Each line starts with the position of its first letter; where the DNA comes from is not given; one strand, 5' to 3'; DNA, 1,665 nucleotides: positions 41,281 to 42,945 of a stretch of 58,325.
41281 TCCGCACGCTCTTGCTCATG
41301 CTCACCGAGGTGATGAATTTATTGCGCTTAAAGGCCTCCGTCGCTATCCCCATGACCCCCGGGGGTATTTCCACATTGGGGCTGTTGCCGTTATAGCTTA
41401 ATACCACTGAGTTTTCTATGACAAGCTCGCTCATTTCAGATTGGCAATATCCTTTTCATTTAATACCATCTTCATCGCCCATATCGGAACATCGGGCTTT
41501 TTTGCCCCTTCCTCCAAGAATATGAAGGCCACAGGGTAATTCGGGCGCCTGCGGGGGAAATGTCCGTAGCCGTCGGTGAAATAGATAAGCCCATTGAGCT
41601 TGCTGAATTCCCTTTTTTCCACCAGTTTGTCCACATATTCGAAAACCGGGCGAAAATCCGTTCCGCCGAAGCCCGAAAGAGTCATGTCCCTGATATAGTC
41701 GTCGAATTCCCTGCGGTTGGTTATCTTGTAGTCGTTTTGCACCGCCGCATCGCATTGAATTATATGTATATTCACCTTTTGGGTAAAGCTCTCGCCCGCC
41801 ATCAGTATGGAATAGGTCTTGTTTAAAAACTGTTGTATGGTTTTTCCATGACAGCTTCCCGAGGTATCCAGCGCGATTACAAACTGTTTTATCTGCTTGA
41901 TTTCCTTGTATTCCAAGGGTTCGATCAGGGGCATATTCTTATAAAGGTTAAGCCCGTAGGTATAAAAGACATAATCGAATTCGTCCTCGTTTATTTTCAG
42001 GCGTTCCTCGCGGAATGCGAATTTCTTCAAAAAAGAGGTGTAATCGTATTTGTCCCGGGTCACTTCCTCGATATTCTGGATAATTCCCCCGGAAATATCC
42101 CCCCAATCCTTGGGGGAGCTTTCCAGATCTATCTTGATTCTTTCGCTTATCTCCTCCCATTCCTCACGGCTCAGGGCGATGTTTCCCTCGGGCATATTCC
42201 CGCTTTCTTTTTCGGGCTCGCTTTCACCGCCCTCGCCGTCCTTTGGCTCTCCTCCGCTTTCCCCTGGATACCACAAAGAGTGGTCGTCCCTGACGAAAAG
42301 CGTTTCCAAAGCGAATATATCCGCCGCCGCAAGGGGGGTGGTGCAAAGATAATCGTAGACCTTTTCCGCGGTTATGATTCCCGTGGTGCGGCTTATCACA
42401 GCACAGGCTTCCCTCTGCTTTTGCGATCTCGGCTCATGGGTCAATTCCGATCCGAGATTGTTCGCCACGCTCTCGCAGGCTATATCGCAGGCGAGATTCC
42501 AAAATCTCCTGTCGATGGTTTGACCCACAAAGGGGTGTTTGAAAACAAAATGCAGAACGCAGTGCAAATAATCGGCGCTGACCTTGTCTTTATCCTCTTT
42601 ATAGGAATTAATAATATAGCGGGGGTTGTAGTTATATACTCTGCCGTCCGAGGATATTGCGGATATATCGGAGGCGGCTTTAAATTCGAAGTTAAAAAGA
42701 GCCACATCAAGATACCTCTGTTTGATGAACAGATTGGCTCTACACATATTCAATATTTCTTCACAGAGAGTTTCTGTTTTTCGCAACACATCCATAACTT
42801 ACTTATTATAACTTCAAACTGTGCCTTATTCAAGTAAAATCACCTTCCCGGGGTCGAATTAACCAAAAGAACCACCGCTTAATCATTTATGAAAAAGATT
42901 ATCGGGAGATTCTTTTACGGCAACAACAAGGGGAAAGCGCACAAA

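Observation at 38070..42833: Three-gene operon vWA/peptidase-like + cytoplasmic LRR + AAA_5/MoxR-like ATPase: candidate undescribed three-component system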

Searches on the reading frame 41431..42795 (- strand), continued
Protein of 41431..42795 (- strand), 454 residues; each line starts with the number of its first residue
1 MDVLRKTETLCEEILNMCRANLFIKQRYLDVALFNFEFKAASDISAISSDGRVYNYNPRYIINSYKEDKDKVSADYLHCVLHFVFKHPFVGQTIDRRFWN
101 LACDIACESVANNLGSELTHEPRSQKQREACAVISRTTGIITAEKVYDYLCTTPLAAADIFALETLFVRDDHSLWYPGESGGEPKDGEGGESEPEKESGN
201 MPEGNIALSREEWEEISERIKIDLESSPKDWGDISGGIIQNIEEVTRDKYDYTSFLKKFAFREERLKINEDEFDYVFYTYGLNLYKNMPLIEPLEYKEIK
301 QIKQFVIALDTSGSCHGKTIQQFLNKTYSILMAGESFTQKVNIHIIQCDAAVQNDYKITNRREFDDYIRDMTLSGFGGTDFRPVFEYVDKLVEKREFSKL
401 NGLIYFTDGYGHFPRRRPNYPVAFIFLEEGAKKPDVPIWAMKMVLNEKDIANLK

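Call 52: fold_search(model_id=the predicted structure, library=pdb)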
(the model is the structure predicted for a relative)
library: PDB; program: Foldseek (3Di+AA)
matches with E <= 10: 886; with E <= 0.001: 14
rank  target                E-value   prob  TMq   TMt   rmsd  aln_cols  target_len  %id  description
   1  3gxb_A                1.9e-04  1.00  0.26  0.62   3.7       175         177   14  Crystal structure of VWF A2 domain (released 2009-05-05)
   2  6fpy_A                1.9e-04  1.00  0.24  0.18   4.5       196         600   14  Inter-alpha-inhibitor heavy chain 1, wild type (released 2019-02-27)
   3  6fpy_B                2.0e-04  1.00  0.21  0.16   4.3       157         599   18  Inter-alpha-inhibitor heavy chain 1, wild type (released 2019-02-27)
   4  3jbr_F                2.1e-04  1.00  0.24  0.13   4.5       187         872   13  Cryo-EM structure of the rabbit voltage-gated calcium channel Cav1.1 complex at 4.2 angstrom (released 2015-12-30)
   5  9das_A                3.6e-04  1.00  0.20  0.31   4.1       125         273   22  Crystal structure of vWFA domain from large adhesion protein of Aeromonas hydrophila (released 2025-05-14)
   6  6fpz_A                4.2e-04  1.00  0.24  0.19   4.5       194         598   13  Inter-alpha-inhibitor heavy chain 1, D298A (released 2019-02-27)
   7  9han_A                5.5e-04  1.00  0.27  0.48   4.1       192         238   14  Bovine collagen VI local refinement of C-terminal region (released 2025-08-20)
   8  3zqk_A                5.8e-04  1.00  0.27  0.62   3.8       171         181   12  Von Willebrand Factor A2 domain with calcium (released 2011-07-27)
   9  9c4f_I                6.1e-04  1.00  0.24  0.51   5.0       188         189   14  Infectious B19V capsid (released 2024-10-16)
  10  9pd4_E                6.4e-04  1.00  0.23  0.29   4.7       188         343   12  NER dual incision complex - DuIM (released 2026-02-18)
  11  3zqk_B                6.8e-04  1.00  0.27  0.63   3.5       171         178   12  Von Willebrand Factor A2 domain with calcium (released 2011-07-27)
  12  6pyx_A                7.5e-04  1.00  0.23  0.56   4.7       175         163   12  Calcium Activated Chloride Channel Regulator 1 (CLCA1) VWA Domain (released 2020-01-29)
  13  6pyo_A                8.8e-04  1.00  0.19  0.45   5.9       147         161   15  Calcium Activated Chloride Channel Regulator 1 (CLCA1) VWA Domain (released 2020-01-29)
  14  8s05_B                9.8e-04  1.00  0.23  0.27   4.6       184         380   15  ArnAB complex an archaeal ortholog of the Sec23/24 core motif (released 2025-10-29)
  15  9qpy_E                1.0e-03  1.00  0.19  0.18   7.3       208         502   13  Structure of the Complement classical and lectin pathway C3 convertase (released 2025-12-24)
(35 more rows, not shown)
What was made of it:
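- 41446..41886 (-): vWA/MIDAS domain of gene 1 (aa 304-450: DTSGS 310, GGTD 377, FTDG 406). Call 52: Foldseek probability 1.0 to VWF A2, ITIH1, integrin I-domains and MDN1 MIDAS.
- Closest known: Midasin/Rea1. Same: MDN1 MIDAS is among the vWA fold hits (call 52).
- The vWA fold is confirmed by Foldseek (call 52).
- Tried and rejected: Foldseek hits were all to the vWA half (call 52).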

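Call 86: search_protein_families(library=pfam, proteins=[L044:11399-11707:+, L047:6642-6953:+, L080:10496-10831:+, L012:2601-2909:+, L043:5459-5773:+, L033:6631-6957:+, L052:4165-4473:+, L021:11323-11646:+, L034:7073-7396:+], max_evalue=1)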
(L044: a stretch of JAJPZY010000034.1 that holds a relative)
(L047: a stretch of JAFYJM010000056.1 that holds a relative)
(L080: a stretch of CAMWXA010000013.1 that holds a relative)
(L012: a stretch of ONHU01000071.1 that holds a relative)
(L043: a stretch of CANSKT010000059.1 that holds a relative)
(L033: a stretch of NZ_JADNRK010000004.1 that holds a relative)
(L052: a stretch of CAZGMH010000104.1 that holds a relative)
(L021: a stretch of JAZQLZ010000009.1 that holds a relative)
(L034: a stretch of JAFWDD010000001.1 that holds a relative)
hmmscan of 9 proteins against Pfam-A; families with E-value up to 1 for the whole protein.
L044:11399-11707:+ (103 aa): 4 families
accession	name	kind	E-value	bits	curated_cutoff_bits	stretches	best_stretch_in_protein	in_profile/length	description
PF14842.11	FliG_N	-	0.0048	17.9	25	1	20-55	15-50/104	FliG N-terminal domain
PF24965.1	TRS130_4HB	-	0.12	13.3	25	1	22-93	16-90/98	TRS130-like four helical bundle domain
PF19542.4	DUF6066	-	0.15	11.7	26.8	1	38-92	19-72/214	Family of unknown function (DUF6066)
PF08125.19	Mannitol_dh_C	-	0.17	11.8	30.7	1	28-100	40-113/190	Mannitol dehydrogenase C-terminal domain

L047:6642-6953:+ (104 aa): 1 family
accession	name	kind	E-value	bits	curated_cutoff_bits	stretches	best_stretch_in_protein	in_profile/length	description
PF05062.17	RICH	-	0.055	14.3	23.2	1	24-71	6-53/82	RICH domain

L080:10496-10831:+ (112 aa): 2 families
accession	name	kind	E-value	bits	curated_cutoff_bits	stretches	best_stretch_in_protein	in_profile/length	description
PF13072.11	MciZ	-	0.2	11.9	22.2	0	86-98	18-30/37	Mother cell inhibitor of FtsZ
PF17840.6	Tugs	-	0.23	12.1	27.7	0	28-57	4-33/47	Tethering Ubl4a to BAGS domain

L012:2601-2909:+ (103 aa): 1 family
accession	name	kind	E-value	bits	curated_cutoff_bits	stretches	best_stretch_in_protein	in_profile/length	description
PF04670.18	Gtr1_RagA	-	0.036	13.9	22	1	41-102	104-163/232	Gtr1/RagA G protein conserved region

L043:5459-5773:+ (105 aa): 0 families

L033:6631-6957:+ (109 aa): 0 families

L052:4165-4473:+ (103 aa): 0 families

L021:11323-11646:+ (108 aa): 3 families
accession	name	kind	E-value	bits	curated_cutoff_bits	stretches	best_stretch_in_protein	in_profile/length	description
PF22463.2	Ctf19_RWD1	-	0.0028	18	26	1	39-85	22-64/69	Ctf19, first RWD domain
PF00969.24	MHC_II_beta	-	0.086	13.5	20.9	1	78-107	43-72/75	Class II histocompatibility antigen, beta domain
PF06295.17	ZapG-like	-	0.098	13.1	33.5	1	5-81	7-80/123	Z-ring associated protein G-like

L034:7073-7396:+ (108 aa): 2 families
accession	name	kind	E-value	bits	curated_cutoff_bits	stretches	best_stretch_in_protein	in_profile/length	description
PF13182.11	DUF4007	-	0.012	15.2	27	1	30-101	27-93/288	Protein of unknown function (DUF4007)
PF16147.10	DUF4855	-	0.022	14.3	27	1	46-102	18-82/313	Domain of unknown function (DUF4855)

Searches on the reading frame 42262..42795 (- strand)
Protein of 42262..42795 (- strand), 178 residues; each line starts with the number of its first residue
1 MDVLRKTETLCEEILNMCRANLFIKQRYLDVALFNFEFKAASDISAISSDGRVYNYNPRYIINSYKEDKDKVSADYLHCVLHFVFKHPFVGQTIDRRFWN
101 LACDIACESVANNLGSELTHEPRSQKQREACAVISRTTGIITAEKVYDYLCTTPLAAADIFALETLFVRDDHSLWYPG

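Call 82: search_solved_structures(query=A5, max_evalue=10, show_alignments=3)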
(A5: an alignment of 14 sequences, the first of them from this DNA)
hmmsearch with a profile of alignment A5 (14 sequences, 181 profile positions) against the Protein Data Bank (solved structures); distinct sequences matched with E-value up to 10: 2.
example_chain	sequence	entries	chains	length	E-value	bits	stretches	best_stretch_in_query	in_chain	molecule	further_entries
5myj_AT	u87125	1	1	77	0.39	13.5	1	110-154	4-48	30S ribosomal protein S20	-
4obm_A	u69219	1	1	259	1.2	11.9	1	125-154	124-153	Uncharacterized protein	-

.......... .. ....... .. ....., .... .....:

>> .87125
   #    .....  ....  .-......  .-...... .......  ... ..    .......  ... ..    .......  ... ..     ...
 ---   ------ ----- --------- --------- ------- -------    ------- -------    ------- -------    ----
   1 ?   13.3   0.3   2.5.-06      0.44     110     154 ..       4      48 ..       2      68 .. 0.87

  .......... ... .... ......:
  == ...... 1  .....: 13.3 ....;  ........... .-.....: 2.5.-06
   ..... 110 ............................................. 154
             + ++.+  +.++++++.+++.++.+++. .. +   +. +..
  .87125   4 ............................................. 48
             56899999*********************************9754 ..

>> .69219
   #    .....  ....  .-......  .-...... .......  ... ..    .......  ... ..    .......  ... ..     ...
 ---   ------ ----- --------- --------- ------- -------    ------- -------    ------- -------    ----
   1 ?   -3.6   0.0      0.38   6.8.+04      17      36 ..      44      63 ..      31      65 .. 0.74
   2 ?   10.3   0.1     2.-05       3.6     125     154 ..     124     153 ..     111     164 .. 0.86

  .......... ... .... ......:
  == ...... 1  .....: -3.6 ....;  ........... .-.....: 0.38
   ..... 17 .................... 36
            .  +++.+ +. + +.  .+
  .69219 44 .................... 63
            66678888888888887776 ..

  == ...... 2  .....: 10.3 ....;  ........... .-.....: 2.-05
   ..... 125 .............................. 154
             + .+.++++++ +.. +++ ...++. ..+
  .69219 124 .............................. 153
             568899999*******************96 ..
